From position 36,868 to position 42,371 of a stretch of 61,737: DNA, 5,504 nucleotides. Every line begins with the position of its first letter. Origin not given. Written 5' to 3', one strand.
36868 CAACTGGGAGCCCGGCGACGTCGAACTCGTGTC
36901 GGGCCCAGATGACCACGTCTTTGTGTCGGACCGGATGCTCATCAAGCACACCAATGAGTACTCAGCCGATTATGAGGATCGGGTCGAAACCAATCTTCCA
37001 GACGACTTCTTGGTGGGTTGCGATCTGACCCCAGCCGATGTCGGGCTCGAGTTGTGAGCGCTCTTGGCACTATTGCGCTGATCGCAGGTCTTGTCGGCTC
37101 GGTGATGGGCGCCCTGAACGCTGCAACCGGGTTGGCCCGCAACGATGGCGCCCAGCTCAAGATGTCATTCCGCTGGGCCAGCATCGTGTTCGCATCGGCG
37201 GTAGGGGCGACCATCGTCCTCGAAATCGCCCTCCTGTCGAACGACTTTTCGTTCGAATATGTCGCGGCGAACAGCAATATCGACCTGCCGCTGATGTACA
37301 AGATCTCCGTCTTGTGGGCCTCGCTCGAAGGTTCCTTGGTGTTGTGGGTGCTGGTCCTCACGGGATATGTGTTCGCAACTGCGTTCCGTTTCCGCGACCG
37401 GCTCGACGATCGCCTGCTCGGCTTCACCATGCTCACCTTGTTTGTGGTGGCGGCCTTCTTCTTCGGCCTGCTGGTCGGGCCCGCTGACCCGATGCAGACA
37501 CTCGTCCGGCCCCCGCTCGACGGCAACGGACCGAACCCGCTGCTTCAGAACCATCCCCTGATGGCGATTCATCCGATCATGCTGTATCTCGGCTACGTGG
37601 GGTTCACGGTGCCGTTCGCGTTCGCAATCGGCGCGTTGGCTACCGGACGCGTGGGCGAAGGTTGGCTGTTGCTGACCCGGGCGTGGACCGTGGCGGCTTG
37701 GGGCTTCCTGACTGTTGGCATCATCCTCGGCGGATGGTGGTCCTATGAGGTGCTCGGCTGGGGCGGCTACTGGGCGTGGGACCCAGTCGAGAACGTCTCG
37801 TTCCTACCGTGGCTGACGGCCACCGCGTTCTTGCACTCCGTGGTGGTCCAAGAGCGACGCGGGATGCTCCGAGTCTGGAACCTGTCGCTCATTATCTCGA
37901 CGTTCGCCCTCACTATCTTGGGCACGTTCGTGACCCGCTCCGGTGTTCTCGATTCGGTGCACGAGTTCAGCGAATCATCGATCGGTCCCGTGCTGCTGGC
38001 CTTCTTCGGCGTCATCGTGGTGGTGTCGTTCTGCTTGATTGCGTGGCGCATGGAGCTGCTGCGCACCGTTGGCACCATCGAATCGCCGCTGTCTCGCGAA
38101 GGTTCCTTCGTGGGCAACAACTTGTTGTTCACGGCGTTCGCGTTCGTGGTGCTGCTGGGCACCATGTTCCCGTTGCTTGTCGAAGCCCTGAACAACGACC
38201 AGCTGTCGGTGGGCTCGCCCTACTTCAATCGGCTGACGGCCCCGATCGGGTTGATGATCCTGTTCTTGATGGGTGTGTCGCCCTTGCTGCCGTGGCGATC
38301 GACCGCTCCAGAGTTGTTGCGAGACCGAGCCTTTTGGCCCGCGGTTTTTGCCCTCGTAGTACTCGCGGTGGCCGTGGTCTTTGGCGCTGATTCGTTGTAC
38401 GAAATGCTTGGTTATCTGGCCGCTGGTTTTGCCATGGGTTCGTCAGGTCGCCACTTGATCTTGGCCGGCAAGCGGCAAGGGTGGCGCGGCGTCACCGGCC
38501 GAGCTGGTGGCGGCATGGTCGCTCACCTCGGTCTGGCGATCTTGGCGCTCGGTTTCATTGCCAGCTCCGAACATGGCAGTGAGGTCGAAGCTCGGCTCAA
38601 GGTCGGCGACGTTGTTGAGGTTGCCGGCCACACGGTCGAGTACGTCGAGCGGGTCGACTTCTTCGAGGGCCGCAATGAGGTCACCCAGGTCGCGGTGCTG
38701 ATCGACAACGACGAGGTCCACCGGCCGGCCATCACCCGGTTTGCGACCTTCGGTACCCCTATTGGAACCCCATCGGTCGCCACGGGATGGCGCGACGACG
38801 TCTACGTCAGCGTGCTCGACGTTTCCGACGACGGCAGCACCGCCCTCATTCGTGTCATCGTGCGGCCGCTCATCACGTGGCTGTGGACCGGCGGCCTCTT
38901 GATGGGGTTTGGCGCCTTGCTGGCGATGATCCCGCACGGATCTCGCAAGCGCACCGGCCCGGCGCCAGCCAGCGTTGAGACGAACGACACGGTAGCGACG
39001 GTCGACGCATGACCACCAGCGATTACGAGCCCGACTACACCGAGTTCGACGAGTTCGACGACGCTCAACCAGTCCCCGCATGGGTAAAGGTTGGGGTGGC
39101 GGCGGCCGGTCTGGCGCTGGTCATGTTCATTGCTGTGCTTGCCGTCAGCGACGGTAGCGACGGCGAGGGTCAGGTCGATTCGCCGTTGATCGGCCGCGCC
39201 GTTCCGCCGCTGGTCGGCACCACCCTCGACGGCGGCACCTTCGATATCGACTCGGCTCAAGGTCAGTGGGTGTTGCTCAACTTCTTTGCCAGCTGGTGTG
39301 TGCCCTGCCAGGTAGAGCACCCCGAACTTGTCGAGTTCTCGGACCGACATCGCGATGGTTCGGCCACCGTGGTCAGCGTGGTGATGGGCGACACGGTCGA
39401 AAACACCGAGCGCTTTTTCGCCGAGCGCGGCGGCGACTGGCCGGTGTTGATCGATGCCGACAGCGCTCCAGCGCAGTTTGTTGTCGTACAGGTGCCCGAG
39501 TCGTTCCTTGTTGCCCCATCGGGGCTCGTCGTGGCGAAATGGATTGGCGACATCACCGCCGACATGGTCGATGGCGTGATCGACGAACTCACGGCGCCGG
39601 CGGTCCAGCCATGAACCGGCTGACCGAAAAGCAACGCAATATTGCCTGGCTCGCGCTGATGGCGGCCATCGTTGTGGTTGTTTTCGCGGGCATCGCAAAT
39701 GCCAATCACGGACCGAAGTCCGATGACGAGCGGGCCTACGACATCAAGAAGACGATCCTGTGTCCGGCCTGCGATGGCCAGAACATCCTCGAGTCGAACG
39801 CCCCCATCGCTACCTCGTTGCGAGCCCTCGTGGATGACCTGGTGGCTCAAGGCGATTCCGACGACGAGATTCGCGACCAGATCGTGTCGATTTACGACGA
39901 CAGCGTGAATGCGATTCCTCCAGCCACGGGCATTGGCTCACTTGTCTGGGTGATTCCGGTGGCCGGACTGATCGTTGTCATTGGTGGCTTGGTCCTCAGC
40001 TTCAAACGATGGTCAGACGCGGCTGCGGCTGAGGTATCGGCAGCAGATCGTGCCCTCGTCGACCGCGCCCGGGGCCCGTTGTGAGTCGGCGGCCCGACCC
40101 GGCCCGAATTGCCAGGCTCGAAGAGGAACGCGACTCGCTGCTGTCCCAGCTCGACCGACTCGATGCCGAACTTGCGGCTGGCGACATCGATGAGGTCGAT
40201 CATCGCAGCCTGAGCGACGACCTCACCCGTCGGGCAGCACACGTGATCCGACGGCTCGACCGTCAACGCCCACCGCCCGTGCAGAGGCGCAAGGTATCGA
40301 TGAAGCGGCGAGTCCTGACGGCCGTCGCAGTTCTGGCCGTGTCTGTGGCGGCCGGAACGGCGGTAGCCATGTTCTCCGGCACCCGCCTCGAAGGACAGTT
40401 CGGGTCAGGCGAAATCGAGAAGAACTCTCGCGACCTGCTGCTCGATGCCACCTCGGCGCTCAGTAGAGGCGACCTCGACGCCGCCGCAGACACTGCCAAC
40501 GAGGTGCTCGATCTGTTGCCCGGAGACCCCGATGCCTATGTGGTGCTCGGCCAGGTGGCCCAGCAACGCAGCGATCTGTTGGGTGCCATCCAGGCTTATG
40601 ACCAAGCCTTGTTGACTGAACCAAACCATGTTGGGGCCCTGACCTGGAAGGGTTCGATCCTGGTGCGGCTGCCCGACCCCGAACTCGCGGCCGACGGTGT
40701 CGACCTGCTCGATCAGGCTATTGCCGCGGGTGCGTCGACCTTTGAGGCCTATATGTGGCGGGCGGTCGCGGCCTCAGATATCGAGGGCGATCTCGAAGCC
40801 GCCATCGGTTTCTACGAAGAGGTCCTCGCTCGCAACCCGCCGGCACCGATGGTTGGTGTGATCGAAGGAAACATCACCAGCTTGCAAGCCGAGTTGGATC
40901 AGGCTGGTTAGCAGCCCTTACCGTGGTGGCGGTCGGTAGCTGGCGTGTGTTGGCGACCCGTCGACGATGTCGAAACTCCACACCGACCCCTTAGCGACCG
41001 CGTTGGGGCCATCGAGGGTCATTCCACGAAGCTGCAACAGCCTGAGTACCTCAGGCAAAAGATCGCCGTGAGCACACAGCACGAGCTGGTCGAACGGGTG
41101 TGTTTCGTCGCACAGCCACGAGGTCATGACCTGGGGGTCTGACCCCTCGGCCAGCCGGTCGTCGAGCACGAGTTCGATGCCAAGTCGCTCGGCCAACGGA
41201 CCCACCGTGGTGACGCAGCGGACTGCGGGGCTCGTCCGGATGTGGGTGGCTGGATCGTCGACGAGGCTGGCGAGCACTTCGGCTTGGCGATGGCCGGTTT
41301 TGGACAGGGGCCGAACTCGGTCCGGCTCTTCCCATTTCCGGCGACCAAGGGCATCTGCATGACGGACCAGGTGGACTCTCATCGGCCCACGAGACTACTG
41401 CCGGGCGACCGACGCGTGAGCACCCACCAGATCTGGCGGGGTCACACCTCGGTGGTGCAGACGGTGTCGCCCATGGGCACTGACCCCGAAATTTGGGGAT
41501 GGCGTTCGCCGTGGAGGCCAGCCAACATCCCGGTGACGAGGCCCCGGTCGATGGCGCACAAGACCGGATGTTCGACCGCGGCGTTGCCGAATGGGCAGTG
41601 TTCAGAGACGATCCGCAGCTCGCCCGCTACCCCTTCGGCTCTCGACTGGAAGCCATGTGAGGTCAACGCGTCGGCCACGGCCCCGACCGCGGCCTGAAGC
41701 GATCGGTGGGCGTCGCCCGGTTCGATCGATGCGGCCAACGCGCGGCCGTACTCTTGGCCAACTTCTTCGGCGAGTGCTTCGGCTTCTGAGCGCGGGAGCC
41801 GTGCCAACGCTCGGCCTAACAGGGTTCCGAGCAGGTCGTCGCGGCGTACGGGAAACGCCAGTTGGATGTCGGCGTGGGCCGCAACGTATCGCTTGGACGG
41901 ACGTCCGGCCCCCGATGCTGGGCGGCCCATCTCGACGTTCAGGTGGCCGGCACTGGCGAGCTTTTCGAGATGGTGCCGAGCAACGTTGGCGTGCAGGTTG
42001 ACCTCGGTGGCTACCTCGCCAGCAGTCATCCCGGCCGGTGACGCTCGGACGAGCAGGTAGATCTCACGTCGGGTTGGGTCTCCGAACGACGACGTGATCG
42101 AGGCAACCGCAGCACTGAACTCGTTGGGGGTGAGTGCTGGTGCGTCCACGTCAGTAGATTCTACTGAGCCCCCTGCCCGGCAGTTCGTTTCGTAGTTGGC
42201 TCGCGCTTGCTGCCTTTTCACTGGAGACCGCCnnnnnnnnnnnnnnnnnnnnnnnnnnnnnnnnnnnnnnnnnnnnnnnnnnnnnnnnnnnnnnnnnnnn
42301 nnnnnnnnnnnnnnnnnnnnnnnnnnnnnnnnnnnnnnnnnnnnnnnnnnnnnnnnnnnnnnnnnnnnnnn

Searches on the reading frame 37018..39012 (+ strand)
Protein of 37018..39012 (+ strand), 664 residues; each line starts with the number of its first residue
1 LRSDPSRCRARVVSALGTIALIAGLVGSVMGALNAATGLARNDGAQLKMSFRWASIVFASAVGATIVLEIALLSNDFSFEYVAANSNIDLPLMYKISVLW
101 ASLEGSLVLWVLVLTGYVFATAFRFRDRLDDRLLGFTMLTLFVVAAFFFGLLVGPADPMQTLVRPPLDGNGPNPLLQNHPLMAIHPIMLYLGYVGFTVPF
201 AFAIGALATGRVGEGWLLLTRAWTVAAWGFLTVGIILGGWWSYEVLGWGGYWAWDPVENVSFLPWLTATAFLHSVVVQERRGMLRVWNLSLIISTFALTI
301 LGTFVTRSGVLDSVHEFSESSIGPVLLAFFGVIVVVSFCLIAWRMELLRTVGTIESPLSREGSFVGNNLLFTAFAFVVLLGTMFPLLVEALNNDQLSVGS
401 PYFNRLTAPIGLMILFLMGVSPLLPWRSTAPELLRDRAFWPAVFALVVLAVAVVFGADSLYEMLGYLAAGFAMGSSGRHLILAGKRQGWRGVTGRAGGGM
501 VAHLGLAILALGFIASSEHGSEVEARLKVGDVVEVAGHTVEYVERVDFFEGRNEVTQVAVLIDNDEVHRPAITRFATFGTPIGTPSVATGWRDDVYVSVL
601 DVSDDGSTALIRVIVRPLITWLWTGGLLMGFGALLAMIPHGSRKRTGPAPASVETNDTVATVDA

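Call 64: search_protein_families(library=pfam, max_evalue=0.000001, proteins=[window:37018-39012:+])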
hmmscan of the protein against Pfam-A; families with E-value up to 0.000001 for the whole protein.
window:37018-39012:+ (664 aa): 2 families
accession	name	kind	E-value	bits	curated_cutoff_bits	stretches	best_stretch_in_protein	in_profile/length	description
PF16327.10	CcmF_C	-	3e-56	191.4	28.7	1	327-638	1-321/323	Cytochrome c-type biogenesis protein CcmF C-terminal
PF01578.25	Cytochrom_C_asm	-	1.3e-31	110.3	29.9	1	100-308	1-206/212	Cytochrome C assembly protein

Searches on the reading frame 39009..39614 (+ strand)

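Call 64: search_protein_families(library=pfam, max_evalue=0.000001, proteins=[window:39009-39614:+])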
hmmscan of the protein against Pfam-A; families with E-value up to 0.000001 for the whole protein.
window:39009-39614:+ (201 aa): 3 families
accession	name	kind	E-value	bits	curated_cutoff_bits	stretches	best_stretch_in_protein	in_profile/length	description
PF00578.27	AhpC-TSA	-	8.3e-15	55.3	26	1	61-175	1-122/124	AhpC/TSA family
PF08534.16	Redoxin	-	3.9e-13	49.9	26.6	1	63-158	4-102/148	Redoxin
PF13905.12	Thioredoxin_8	-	5.6e-07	30.3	27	1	86-172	2-92/94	Thioredoxin-like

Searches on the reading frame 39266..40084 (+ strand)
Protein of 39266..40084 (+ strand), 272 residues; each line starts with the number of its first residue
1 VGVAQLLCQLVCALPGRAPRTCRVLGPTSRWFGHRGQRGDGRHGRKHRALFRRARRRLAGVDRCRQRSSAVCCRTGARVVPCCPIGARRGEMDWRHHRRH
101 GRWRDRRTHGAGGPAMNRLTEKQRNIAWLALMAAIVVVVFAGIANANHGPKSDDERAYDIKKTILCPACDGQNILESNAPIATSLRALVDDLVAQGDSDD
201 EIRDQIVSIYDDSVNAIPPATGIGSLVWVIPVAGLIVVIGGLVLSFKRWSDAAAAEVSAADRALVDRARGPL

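Call 78: search_protein_families(library=pfam, max_evalue=0.000001, proteins=[window:39266-40084:+])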
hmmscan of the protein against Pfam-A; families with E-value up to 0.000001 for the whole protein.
window:39266-40084:+ (272 aa): 1 family
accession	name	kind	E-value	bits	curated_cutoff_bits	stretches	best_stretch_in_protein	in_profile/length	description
PF03918.19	CcmH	-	1.3e-24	86.5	25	1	130-264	2-138/143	Cytochrome C biogenesis protein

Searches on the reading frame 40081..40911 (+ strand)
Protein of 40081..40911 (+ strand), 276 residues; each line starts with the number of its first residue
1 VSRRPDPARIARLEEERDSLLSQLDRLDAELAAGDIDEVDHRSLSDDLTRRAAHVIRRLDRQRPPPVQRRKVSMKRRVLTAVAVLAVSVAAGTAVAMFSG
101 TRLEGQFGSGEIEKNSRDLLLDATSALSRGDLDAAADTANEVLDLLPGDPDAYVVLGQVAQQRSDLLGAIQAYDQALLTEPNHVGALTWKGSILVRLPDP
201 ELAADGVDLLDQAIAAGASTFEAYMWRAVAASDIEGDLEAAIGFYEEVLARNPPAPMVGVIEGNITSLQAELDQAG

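Call 64: search_protein_families(library=pfam, max_evalue=0.000001, proteins=[window:40081-40911:+])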
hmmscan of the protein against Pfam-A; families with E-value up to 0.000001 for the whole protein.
window:40081-40911:+ (276 aa): 5 families
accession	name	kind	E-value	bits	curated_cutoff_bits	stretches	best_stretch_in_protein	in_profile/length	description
PF13432.12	TPR_16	-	1.5e-12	48.1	32.7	0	123-177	4-58/65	Tetratricopeptide repeat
PF23914.1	TPR_CcmH_CycH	-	3.9e-09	37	42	1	147-254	47-153/158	Cytochrome c-type biogenesis protein H TPR domain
PF07719.23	TPR_2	-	5.2e-08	32.9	27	0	150-183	1-34/34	Tetratricopeptide repeat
PF00515.34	TPR_1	-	1.7e-07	31.2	27.8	0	150-183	1-34/34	Tetratricopeptide repeat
PF13428.12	TPR_14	-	4.7e-07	30.3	23.5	0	126-158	11-43/44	Tetratricopeptide repeat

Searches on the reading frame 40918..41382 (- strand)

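Call 64: search_protein_families(library=pfam, max_evalue=0.000001, proteins=[window:40918-41382:-])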
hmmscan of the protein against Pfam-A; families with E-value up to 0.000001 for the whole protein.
window:40918-41382:- (154 aa): 1 family
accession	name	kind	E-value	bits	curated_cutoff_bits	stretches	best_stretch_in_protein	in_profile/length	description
PF00300.27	His_Phos_1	-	6.5e-11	42.7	21.7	1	4-79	2-79/194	Histidine phosphatase superfamily (branch 1)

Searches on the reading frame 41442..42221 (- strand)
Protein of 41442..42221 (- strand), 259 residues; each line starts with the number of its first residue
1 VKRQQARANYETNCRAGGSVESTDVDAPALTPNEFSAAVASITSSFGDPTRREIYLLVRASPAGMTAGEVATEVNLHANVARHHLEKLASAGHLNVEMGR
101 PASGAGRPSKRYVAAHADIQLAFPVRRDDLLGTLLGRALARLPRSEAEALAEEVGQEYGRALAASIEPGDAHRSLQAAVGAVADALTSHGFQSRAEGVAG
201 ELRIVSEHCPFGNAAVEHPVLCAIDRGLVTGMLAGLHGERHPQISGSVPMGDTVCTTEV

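Call 64: search_protein_families(library=pfam, max_evalue=0.000001, proteins=[window:41442-42221:-])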
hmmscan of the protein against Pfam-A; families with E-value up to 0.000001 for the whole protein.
window:41442-42221:- (259 aa): 1 family
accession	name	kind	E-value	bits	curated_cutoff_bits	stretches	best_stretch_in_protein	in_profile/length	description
PF12840.13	HTH_20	-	3.7e-12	46.5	27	1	47-92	2-46/51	Helix-turn-helix domain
